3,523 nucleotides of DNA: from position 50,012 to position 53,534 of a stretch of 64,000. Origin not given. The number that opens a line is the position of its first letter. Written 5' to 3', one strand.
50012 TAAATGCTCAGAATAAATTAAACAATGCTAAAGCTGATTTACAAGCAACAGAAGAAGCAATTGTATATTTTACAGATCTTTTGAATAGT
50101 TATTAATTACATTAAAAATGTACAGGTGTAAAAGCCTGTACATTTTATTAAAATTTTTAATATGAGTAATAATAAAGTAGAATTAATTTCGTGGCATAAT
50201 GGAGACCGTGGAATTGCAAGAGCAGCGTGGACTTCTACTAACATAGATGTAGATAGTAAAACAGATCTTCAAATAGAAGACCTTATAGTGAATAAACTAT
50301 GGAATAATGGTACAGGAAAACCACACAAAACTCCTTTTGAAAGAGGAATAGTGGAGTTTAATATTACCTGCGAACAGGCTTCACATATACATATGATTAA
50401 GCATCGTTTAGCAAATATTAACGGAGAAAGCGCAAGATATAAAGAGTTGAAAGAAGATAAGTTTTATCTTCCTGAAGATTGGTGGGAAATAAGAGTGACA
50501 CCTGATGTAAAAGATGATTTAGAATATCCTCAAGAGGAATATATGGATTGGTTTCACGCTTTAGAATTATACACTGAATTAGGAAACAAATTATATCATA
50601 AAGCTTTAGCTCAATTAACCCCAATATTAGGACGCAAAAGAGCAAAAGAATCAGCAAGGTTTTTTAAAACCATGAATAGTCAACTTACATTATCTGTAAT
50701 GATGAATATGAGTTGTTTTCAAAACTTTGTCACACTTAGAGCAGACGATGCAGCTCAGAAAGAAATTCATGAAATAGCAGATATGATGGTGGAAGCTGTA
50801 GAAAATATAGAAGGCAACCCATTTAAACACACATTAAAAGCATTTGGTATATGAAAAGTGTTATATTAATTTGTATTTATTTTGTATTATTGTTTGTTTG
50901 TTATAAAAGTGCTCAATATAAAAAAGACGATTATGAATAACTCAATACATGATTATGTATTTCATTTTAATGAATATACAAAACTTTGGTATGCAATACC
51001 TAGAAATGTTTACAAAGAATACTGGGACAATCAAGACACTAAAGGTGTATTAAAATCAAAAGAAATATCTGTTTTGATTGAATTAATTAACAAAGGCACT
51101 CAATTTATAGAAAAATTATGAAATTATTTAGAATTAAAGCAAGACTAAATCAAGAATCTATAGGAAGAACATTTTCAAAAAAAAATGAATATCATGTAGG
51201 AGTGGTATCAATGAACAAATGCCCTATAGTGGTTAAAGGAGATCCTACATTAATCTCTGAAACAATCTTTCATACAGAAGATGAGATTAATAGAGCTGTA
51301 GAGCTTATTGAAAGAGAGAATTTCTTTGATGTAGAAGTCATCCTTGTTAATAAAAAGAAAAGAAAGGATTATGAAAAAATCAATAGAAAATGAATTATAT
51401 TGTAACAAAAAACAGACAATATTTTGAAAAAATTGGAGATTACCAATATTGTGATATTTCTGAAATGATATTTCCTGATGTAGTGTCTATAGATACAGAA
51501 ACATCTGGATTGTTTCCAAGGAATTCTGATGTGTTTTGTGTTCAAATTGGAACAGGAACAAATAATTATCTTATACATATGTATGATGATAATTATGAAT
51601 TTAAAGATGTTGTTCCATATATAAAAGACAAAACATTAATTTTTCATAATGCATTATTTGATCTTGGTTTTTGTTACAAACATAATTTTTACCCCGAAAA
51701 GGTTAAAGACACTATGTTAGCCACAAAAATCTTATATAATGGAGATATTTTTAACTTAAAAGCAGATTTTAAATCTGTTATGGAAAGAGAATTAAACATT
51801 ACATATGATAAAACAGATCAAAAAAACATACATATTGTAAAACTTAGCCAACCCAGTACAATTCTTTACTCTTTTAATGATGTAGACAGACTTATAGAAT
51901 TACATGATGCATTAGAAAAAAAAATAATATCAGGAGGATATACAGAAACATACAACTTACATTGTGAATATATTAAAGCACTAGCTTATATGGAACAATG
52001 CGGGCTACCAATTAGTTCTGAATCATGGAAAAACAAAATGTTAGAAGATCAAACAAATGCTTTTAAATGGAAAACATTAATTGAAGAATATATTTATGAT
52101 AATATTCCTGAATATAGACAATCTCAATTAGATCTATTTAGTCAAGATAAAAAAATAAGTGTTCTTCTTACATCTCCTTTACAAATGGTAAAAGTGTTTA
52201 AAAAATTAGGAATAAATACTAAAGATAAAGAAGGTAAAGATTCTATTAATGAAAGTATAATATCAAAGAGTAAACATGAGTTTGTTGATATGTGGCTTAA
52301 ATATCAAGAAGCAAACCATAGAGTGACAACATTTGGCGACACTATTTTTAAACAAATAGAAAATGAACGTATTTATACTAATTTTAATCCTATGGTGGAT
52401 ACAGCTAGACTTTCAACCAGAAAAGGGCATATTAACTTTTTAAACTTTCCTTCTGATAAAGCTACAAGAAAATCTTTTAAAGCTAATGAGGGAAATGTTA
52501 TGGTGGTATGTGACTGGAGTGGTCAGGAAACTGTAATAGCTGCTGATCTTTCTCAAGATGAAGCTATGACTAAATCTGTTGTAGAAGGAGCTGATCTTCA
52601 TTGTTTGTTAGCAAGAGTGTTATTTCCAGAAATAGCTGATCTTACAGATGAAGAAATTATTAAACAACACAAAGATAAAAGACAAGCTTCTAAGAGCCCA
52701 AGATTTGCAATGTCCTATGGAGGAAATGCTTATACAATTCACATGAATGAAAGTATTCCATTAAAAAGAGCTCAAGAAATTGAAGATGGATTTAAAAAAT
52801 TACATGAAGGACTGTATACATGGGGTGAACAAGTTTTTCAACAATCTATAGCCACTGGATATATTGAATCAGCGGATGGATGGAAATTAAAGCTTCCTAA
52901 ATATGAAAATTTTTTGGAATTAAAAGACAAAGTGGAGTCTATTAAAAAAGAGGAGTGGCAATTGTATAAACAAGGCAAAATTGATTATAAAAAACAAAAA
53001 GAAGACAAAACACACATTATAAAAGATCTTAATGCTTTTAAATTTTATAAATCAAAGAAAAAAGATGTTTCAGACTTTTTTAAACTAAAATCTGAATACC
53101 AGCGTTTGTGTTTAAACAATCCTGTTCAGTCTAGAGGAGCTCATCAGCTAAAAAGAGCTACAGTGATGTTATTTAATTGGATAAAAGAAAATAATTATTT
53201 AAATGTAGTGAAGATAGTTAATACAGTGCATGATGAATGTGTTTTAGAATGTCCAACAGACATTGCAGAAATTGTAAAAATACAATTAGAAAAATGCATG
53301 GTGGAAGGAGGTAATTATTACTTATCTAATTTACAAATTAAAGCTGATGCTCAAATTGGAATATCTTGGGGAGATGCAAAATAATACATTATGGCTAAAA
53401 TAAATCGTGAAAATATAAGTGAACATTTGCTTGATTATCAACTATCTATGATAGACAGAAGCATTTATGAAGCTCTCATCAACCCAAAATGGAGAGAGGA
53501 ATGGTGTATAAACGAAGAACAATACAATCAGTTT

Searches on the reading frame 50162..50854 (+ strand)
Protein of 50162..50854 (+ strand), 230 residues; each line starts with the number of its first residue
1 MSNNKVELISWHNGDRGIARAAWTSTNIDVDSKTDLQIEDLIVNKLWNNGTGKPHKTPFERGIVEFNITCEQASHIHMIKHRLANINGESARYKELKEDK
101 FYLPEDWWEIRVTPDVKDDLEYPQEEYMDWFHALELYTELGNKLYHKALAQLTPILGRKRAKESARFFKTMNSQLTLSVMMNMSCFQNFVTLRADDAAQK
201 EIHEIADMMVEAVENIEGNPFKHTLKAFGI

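Call 71: search_protein_families(library=phrogs, proteins=[window:50162-50854:+], max_evalue=0.001)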
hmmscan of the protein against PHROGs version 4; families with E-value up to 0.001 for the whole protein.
window:50162-50854:+ (230 aa): 1 family
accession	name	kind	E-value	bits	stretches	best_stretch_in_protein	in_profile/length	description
phrog_85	-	DNA, RNA and nucleotide metabolism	2.5e-22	80.2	1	3-220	370-579/866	thymidylate synthase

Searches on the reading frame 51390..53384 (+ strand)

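Call 12: search_protein_families(library=phrogs, proteins=[window:51390-53384:+], max_evalue=0.01)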
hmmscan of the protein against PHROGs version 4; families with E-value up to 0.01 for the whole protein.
window:51390-53384:+ (664 aa): 8 families
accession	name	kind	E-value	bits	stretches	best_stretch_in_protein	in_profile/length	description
phrog_17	-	DNA, RNA and nucleotide metabolism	9.7e-79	266.7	1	28-663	669-1233/1445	DNA polymerase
phrog_2573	-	DNA, RNA and nucleotide metabolism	3.4e-35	122.8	1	362-659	8-273/336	DNA polymerase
phrog_5995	-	DNA, RNA and nucleotide metabolism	3.2e-14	54.1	1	440-662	3-177/236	DNA polymerase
phrog_10285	-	DNA, RNA and nucleotide metabolism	1.7e-13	51.3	1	356-660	42-318/321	DNA polymerase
phrog_15971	-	DNA, RNA and nucleotide metabolism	1.9e-09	38.2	2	573-662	287-374/376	DNA polymerase I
phrog_24147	-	DNA, RNA and nucleotide metabolism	3.7e-08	34.5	1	574-662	5-91/93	DNA polymerase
phrog_35406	-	DNA, RNA and nucleotide metabolism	0.00078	19.7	0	359-421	8-71/320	DNA polymerase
phrog_6375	-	DNA, RNA and nucleotide metabolism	0.0032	18.4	0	574-662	142-202/204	DNA polymerase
